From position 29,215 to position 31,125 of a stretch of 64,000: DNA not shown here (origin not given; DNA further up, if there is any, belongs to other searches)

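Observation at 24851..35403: Candidate archaeal cellulose/beta-glucan synthase operon: GH9-like protein, BcsA-like GT2, polytopic membrane protein, GH8, bitopic protein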

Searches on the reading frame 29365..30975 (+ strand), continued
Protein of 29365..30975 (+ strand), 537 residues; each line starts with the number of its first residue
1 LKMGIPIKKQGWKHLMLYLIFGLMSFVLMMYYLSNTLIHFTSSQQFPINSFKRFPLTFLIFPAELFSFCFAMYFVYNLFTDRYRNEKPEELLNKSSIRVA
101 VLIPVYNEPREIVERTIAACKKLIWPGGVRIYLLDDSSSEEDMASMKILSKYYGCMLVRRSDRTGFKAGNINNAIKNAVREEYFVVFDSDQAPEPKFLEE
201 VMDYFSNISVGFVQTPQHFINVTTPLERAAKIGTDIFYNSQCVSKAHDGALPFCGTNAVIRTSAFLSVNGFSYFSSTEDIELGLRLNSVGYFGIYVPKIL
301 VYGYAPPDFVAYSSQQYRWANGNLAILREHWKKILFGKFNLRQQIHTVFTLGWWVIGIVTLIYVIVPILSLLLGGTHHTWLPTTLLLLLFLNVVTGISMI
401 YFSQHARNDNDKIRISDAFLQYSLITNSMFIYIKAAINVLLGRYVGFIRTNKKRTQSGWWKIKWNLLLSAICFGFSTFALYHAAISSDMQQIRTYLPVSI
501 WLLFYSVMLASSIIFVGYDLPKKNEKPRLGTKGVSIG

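Call 49: search_protein_families(library=ncbifam, proteins=[L001:15145-15942:+, L003:15163-15891:+, L003:5385-5804:+], max_evalue=0.01)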
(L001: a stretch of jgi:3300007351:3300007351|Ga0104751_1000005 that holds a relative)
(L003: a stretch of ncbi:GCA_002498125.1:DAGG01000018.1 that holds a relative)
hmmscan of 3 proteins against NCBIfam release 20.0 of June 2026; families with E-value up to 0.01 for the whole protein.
L001:15145-15942:+ (266 aa): 40 families (the best 25 are shown)
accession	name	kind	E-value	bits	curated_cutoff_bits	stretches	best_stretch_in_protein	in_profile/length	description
NF052502.1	man1P_GTase_Rv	exception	6e-45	153.6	440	1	28-248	2-224/352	mannose-1-phosphate guanylyltransferase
TIGR03992.1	Arch_glmU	subfamily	1.8e-41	142.3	292.1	1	28-245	2-218/393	bifunctional sugar-1-phosphate nucleotidylyltransferase/acetyltransferase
TIGR01208.1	rmlA_long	equivalog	2.3e-37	128.7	320.25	1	28-245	1-225/353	glucose-1-phosphate thymidylyltransferase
TIGR02623.1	G1P_cyt_trans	equivalog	1.2e-35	123.2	300.25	2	98-255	93-246/255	glucose-1-phosphate cytidylyltransferase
NF045761.1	NAMPUrTaseMurU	equivalog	9.3e-32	110.7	250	1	28-251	2-224/226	N-acetylmuramate alpha-1-phosphate uridylyltransferase MurU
NF041313.1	UDPGP_AglF_Halo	equivalog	1.4e-29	103.2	400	1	28-206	2-180/234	UTP--glucose-1-phosphate uridylyltransferase AglF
NF049965.1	GlMnHpPGnyltfHddC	equivalog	1.8e-28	99.7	300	1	28-207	2-174/221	D-glycero-D-manno-heptose 1-phosphate guanosyltransferase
TIGR01099.1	galU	equivalog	1e-22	81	326.8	2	98-247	94-258/261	UTP--glucose-1-phosphate uridylyltransferase GalU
NF041173.1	Sug_nt_acttase_Thmprot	equivalog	4.5e-22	78.6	600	1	28-244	2-217/405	bifunctional sugar-1-phosphate nucleotidylyltransferase/acetyltransferase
TIGR02091.1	glgC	equivalog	1e-21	77.5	424.9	1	29-249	3-254/364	glucose-1-phosphate adenylyltransferase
NF045697.1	MurNAcPUrMurU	equivalog_domain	2.8e-20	72.7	370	1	30-252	1-226/229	N-acetylmuramate alpha-1-phosphate uridylyltransferase MurU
NF003670.0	PRK05293.1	equivalog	9.7e-20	70.8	470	1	29-249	7-253/382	glucose-1-phosphate adenylyltransferase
TIGR01207.1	rmlA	equivalog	4.9e-19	68.5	360.65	1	28-208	1-183/286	glucose-1-phosphate thymidylyltransferase RfbA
NF010935.0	PRK14355.1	equivalog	2.4e-17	62.7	718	1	28-205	5-183/459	bifunctional UDP-N-acetylglucosamine diphosphorylase/glucosamine-1-phosphate N-acetyltransferase GlmU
NF012024.0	PRK15480.1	equivalog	1.2e-16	60.7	588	1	27-209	4-188/292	glucose-1-phosphate thymidylyltransferase RfbA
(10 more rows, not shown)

L003:15163-15891:+ (243 aa): 44 families (the best 25 are shown)
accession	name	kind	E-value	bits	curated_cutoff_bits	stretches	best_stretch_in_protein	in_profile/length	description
NF052502.1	man1P_GTase_Rv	exception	1.1e-55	188.9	440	1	4-221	3-221/352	mannose-1-phosphate guanylyltransferase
TIGR03992.1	Arch_glmU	subfamily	4.4e-44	150.9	292.1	1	3-219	2-216/393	bifunctional sugar-1-phosphate nucleotidylyltransferase/acetyltransferase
NF049965.1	GlMnHpPGnyltfHddC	equivalog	6.1e-40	137.2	300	1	3-195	2-187/221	D-glycero-D-manno-heptose 1-phosphate guanosyltransferase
NF045761.1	NAMPUrTaseMurU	equivalog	1.5e-37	129.6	250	1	4-226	3-223/226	N-acetylmuramate alpha-1-phosphate uridylyltransferase MurU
TIGR01208.1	rmlA_long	equivalog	5.1e-36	124.3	320.25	1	4-221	2-225/353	glucose-1-phosphate thymidylyltransferase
NF041313.1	UDPGP_AglF_Halo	equivalog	9.9e-36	123.3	400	1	3-181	2-180/234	UTP--glucose-1-phosphate uridylyltransferase AglF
TIGR02623.1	G1P_cyt_trans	equivalog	2.1e-33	115.8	300.25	2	86-232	106-247/255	glucose-1-phosphate cytidylyltransferase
TIGR01207.1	rmlA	equivalog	2.5e-24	85.9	360.65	1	5-221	3-227/286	glucose-1-phosphate thymidylyltransferase RfbA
NF041173.1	Sug_nt_acttase_Thmprot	equivalog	6.6e-24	84.6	600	1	4-185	3-178/405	bifunctional sugar-1-phosphate nucleotidylyltransferase/acetyltransferase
TIGR01099.1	galU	equivalog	5.5e-23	81.9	326.8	2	73-185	94-216/261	UTP--glucose-1-phosphate uridylyltransferase GalU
NF045697.1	MurNAcPUrMurU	equivalog_domain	4.8e-21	75.2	370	1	5-219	1-217/229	N-acetylmuramate alpha-1-phosphate uridylyltransferase MurU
NF012024.0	PRK15480.1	equivalog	1.1e-19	70.7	588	1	1-219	3-229/292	glucose-1-phosphate thymidylyltransferase RfbA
TIGR02091.1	glgC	equivalog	2.8e-19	69.4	424.9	2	90-221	105-250/364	glucose-1-phosphate adenylyltransferase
NF003670.0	PRK05293.1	equivalog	6e-18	64.9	470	2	98-222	118-250/382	glucose-1-phosphate adenylyltransferase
TIGR01173.1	glmU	equivalog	1.3e-17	63.8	366.85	1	4-180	3-177/452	bifunctional UDP-N-acetylglucosamine diphosphorylase/glucosamine-1-phosphate N-acetyltransferase GlmU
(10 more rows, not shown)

L003:5385-5804:+ (140 aa): 0 families

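Call 61: search_dna_similar(query=window:29371-30975:+, collection=plasmids, mode=protein, max_rows=40, rows=spread, max_evalue=1e-8)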
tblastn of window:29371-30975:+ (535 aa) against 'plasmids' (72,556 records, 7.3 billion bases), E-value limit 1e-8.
Records with a match: 481; places in all: 512; records where one place covers at least 80% of the query: 0.
Best place of each record, by identity: <60% 481.
By first word of the organism name: Escherichia 130; Sinorhizobium 94; Rhizobium 85; Agrobacterium 32; Bradyrhizobium 27; Ensifer 15; Klebsiella 11; Azospirillum 7; Caballeronia 6; Enterobacter 4; and 41 more.
By predicted mobility (MOB-suite, as given by PLSDB): non-mobilizable 232; mobilizable 148; conjugative 101.
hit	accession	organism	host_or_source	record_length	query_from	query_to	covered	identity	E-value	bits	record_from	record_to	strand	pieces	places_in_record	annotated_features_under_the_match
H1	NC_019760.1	Allocoleopsis franciscana PCC 7113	-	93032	4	365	68%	30.2%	4e-28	127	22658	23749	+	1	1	glycosyltransferase family 2 protein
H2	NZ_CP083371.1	Ensifer canadensis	Melilotus albus,Cell Culture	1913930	5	366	68%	27.3%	1e-21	107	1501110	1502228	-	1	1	none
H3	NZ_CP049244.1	Allorhizobium pseudoryzae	cell culture,soil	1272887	45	366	60%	29.6%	7e-22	107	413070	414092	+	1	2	none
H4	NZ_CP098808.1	Ensifer adhaerens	whole organism,soil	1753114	39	366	61%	28.7%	4e-21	105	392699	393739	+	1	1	none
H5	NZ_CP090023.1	Cereibacter azotoformans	cell culture,Aquaculture sediment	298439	5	366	68%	25.3%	1e-20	103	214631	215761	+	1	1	bcsA: UDP-forming cellulose synthase catalytic subunit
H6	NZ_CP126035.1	Bradyrhizobium elkanii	Glycine max,soybean,root nodule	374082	11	326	59%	28.4%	1e-22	110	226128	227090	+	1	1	glycosyltransferase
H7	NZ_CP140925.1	Sinorhizobium medicae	Medicago lupulina,whole organism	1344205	45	366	60%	27.7%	6e-20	101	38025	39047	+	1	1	record has no annotation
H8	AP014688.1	Bradyrhizobium diazoefficiens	Glycine max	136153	11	326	59%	28.1%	1e-21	107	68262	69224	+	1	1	cellulose synthase catalytic subunit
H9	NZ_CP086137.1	Bradyrhizobium barranii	Glycine max cv. AC Orford,Cell ...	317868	11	326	59%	28.1%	1e-21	107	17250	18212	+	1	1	glycosyltransferase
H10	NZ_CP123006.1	Sinorhizobium meliloti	Medicago sativa,cell culture,nodules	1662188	6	366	67%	24.3%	5e-17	92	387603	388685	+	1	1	none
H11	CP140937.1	Sinorhizobium meliloti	Medicago lupulina,whole organism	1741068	6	366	67%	24.3%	6e-17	92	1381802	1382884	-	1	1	glycosyltransferase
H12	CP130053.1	Sinorhizobium meliloti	Medicago,Cell culture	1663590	6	366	67%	24.3%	6e-17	92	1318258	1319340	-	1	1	glycosyltransferase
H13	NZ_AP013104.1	Bradyrhizobium elkanii USDA 61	-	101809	22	326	57%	28.6%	4e-23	111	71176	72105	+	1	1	glycosyltransferase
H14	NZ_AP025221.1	Escherichia coli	Homo sapiens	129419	52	366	59%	27.4%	3e-16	90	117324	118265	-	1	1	bcsA: UDP-forming cellulose synthase catalytic subunit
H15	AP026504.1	Escherichia coli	whole organism,animal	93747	52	366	59%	27.4%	3e-16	90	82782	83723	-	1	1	hypothetical protein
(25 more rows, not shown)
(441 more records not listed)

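Call 68: find_encoding_contigs(protein=P0001, flank=10000, max_places=3)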
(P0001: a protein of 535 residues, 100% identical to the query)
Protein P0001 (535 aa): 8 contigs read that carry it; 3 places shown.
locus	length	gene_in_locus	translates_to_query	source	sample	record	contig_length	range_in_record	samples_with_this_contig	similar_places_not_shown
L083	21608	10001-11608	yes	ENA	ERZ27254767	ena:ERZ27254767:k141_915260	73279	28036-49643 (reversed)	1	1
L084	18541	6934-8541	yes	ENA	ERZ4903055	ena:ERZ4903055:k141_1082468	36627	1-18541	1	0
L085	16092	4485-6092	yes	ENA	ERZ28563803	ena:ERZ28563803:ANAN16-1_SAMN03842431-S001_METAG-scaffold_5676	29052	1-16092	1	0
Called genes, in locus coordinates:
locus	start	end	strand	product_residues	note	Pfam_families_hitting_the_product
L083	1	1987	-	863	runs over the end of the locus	PF04851:ResIII, PF00270:DEAD, PF00271:Helicase_C, PF19306:WHD_Lhr, PF08494:DEAD_assoc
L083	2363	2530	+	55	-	-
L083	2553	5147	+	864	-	PF13948:DUF4215 (weak)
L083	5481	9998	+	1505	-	PF02927:CelD_N, PF13620:CarboxypepD_reg (faint), PF08308:PEGA (faint)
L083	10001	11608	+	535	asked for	PF00535:Glycos_transf_2, PF13641:Glyco_tranf_2_3, PF13632:Glyco_trans_2_3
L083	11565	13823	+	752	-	-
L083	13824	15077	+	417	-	PF01270:Glyco_hydro_8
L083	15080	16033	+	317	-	-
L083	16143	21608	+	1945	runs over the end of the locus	PF13620:CarboxypepD_reg (faint), PF13715:CarbopepD_reg_2 (faint), PF14686:fn3_3 (faint), PF08308:PEGA (weak), PF07995:GSDH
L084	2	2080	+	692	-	?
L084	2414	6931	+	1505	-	PF02927:CelD_N, PF13620:CarboxypepD_reg (faint), PF08308:PEGA (faint)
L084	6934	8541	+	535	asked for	PF00535:Glycos_transf_2, PF13641:Glyco_tranf_2_3, PF13632:Glyco_trans_2_3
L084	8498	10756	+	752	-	-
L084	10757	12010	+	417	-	PF01270:Glyco_hydro_8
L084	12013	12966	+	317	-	-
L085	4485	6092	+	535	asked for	PF00535:Glycos_transf_2, PF13641:Glyco_tranf_2_3, PF13632:Glyco_trans_2_3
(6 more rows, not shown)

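Call 69: find_encoding_contigs(protein=P0003, flank=10000, max_places=2)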
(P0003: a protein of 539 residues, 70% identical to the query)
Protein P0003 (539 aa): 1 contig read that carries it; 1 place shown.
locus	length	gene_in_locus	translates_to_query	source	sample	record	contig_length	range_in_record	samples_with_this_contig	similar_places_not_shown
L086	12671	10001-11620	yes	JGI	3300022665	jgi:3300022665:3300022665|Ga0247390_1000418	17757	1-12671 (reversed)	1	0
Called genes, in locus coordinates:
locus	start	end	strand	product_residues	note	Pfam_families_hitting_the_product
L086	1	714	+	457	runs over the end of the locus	PF24517:CBM96, PF06848:Disaggr_repeat (faint)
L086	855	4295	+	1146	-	PF07995:GSDH, PF00801:PKD (weak), PF18911:PKD_4 (weak)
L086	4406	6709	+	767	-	-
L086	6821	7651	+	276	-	PF00535:Glycos_transf_2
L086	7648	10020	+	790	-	PF04138:GtrA_DPMS_TM, PF13620:CarboxypepD_reg (faint)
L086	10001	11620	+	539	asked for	PF13506:Glyco_transf_21, PF00535:Glycos_transf_2, PF13641:Glyco_tranf_2_3, PF13632:Glyco_trans_2_3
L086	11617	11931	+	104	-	PF01467:CTP_transf_like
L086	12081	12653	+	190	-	-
